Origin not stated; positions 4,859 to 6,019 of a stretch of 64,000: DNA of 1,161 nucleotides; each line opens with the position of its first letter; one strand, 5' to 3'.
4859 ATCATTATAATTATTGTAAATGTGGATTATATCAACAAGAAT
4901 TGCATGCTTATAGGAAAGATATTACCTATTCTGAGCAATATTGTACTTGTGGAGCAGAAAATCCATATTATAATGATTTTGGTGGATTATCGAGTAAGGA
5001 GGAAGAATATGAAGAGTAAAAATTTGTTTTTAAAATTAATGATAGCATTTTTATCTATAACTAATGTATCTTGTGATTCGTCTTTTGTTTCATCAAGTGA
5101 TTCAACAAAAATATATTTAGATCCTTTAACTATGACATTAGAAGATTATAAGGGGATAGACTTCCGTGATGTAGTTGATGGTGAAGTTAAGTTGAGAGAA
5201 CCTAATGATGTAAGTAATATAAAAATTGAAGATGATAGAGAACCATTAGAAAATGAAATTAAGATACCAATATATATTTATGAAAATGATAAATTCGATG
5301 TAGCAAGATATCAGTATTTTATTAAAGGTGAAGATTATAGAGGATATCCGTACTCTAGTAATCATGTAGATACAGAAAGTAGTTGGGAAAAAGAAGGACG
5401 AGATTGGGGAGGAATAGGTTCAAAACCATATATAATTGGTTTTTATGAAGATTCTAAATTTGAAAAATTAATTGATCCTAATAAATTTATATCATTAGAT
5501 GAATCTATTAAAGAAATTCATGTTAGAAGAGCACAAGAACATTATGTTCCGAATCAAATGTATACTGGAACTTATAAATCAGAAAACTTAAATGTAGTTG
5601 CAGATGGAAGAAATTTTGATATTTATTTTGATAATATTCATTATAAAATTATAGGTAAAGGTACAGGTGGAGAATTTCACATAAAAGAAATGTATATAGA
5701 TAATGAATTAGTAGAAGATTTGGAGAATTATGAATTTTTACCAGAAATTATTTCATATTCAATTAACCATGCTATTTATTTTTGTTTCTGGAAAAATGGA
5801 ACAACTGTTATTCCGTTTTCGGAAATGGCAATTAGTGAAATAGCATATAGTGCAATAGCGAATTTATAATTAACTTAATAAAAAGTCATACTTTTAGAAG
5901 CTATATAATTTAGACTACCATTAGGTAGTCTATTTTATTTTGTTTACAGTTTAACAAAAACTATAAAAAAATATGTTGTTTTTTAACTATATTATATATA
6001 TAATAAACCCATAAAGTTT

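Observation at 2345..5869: Four-gene operon: membrane-tethered XRE regulator, two Tyr/Asn-rich paralogs sharing a 4-Cys C-terminal module (one a C39-like papain-fold peptidase) and a lipoprotein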

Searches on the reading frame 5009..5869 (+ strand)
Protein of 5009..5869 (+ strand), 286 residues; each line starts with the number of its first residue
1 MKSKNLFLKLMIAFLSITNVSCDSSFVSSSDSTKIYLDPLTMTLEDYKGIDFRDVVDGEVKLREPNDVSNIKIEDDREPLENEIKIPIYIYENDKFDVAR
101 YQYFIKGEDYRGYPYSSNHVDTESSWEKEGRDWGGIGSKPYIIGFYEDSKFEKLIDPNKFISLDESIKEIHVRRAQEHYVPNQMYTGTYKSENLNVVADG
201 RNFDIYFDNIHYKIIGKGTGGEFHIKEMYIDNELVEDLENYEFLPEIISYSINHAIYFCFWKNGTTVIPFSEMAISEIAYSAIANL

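Call 3: search_protein_families(library=pfam, proteins=[window:5009-5869:+], max_evalue=1)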
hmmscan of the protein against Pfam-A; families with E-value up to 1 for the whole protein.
window:5009-5869:+ (286 aa): 1 family
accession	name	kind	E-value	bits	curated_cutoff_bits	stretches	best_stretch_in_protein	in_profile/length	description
PF25337.1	C2_N_APX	-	0.052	14.2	27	1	19-99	24-105/110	N-terminal C2 domain of anterior pharynx excess proteins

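Call 4: search_protein_families(library=ncbifam, proteins=[window:5009-5869:+], max_evalue=1)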
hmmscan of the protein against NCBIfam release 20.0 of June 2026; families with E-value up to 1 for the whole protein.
window:5009-5869:+ (286 aa): 0 families

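Call 62: search_protein_families(library=padloc, proteins=[window:5009-5869:+], max_evalue=0.1)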
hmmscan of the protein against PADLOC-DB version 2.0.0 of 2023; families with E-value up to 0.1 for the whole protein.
window:5009-5869:+ (286 aa): 0 families

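Call 63: search_protein_families(library=phrogs, proteins=[window:5009-5869:+], max_evalue=0.1)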
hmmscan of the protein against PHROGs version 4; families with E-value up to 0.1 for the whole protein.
window:5009-5869:+ (286 aa): 0 families

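Call 69: search_solved_structures(query=A5, max_evalue=10, show_alignments=1)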
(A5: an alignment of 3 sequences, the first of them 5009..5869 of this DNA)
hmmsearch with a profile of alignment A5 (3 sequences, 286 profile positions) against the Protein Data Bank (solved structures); distinct sequences matched with E-value up to 10: 3.
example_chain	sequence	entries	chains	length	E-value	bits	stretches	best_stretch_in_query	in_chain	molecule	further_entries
2iuj_A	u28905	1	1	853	0.19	14.3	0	150-222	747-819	LIPOXYGENASE L-5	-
8auv_P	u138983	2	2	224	1.4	11.5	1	158-219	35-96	eS8 (40S ribosomal protein S8) | 40S ribosomal protein S8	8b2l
9vth_ST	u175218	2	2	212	1.7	11.2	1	159-219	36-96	40S ribosomal protein S8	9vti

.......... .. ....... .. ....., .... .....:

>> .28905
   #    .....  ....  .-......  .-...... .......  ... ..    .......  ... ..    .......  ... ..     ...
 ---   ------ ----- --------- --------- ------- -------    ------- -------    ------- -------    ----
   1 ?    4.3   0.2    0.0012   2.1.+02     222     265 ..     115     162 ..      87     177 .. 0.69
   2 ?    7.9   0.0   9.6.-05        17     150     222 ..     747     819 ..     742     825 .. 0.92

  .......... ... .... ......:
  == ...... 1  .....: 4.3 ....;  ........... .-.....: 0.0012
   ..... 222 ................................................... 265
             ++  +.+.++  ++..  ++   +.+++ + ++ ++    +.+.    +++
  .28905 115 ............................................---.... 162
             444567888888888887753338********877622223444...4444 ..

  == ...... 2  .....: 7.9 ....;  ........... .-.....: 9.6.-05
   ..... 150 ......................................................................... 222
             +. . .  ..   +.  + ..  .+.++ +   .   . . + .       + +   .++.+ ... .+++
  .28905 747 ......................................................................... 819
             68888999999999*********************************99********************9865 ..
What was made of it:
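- Closest known: Streptopain. Different: It has no sequence similarity to Spi, the staphostatins or Bfi (call 69).
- g4 is twice the size of known staphostatin-type or Bfi-type inhibitors and shows no similarity to them (call 69).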
